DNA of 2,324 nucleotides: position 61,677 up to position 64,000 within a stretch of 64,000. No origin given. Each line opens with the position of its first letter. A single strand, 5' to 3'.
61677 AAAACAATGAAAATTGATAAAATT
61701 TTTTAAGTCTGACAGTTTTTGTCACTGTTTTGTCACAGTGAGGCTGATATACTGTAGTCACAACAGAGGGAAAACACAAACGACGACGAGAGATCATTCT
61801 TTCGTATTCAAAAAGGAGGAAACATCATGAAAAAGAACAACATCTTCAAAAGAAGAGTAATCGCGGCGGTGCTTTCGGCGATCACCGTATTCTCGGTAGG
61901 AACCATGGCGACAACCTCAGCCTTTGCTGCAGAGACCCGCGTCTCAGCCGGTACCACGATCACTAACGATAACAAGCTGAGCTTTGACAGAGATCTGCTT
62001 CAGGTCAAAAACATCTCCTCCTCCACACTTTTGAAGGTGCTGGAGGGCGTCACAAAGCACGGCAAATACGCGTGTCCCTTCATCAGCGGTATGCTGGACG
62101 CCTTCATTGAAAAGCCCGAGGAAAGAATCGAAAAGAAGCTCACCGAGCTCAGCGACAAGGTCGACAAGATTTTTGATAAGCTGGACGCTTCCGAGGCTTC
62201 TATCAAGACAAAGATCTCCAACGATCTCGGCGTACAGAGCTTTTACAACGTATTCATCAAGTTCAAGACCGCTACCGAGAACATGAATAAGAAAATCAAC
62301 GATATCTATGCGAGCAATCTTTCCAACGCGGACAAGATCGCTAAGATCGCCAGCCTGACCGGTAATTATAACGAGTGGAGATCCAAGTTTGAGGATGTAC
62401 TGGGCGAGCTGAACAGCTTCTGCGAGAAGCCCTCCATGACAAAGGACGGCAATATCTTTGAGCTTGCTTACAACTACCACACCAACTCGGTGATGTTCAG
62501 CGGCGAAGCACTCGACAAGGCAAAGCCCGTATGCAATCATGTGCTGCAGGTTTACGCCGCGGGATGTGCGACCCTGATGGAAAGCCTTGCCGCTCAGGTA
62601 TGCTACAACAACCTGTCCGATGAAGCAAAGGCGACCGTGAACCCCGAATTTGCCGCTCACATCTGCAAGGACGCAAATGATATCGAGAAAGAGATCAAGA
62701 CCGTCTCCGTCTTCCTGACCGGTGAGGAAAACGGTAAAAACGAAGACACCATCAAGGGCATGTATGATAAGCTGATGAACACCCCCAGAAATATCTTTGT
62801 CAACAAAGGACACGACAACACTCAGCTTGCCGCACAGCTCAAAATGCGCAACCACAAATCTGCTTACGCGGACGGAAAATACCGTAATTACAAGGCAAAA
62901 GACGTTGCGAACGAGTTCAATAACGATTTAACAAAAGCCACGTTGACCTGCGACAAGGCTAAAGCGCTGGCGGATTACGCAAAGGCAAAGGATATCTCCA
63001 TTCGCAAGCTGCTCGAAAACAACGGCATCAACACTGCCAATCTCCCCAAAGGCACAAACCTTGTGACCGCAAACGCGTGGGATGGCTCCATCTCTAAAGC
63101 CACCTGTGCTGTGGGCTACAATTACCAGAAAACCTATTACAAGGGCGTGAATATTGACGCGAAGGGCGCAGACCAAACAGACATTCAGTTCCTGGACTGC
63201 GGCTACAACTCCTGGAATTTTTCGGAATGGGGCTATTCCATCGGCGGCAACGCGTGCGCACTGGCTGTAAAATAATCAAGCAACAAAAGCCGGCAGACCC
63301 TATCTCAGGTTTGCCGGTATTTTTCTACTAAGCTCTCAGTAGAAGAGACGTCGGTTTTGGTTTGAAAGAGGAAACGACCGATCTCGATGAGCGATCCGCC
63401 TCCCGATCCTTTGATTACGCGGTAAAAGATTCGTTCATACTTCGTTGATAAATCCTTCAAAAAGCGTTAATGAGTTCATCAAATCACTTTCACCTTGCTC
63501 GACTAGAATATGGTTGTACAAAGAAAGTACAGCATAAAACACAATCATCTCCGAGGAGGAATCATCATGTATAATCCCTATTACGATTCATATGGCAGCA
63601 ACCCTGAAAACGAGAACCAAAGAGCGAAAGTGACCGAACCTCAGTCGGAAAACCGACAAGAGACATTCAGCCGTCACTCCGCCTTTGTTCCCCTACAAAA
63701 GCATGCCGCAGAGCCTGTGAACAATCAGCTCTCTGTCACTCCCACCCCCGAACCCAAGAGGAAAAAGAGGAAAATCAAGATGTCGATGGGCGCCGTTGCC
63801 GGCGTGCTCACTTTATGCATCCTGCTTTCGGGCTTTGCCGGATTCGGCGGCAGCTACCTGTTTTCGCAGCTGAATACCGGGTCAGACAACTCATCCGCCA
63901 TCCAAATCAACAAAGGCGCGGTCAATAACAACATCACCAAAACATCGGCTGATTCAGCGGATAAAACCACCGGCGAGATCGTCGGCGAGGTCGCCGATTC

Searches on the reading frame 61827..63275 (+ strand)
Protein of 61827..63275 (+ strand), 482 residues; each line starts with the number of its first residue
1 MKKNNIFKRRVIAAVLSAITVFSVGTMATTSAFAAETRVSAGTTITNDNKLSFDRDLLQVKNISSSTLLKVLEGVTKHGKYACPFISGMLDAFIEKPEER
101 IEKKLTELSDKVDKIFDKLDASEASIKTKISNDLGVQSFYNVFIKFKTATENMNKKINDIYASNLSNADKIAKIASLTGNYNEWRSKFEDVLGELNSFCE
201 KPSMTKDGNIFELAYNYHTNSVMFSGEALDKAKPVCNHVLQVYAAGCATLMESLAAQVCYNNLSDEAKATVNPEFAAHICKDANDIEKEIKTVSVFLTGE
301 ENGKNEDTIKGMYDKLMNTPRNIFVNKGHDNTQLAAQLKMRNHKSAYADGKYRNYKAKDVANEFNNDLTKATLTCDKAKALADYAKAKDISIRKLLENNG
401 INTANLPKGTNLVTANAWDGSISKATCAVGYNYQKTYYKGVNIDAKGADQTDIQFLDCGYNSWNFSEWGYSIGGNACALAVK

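Call 102: search_solved_structures(query=window:61827-63275:+, max_evalue=0.001)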
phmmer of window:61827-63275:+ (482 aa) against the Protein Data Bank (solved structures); distinct sequences matched with E-value up to 0.001: 0.

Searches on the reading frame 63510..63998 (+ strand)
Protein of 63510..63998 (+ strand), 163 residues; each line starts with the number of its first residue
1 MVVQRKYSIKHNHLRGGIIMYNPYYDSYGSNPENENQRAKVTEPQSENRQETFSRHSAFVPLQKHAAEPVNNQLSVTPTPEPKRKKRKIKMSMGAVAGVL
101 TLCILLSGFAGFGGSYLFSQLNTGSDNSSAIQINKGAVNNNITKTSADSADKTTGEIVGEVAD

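Call 103: search_solved_structures(query=window:63510-63998:+, max_evalue=0.001)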
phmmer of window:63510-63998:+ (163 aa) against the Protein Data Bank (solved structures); distinct sequences matched with E-value up to 0.001: 0.
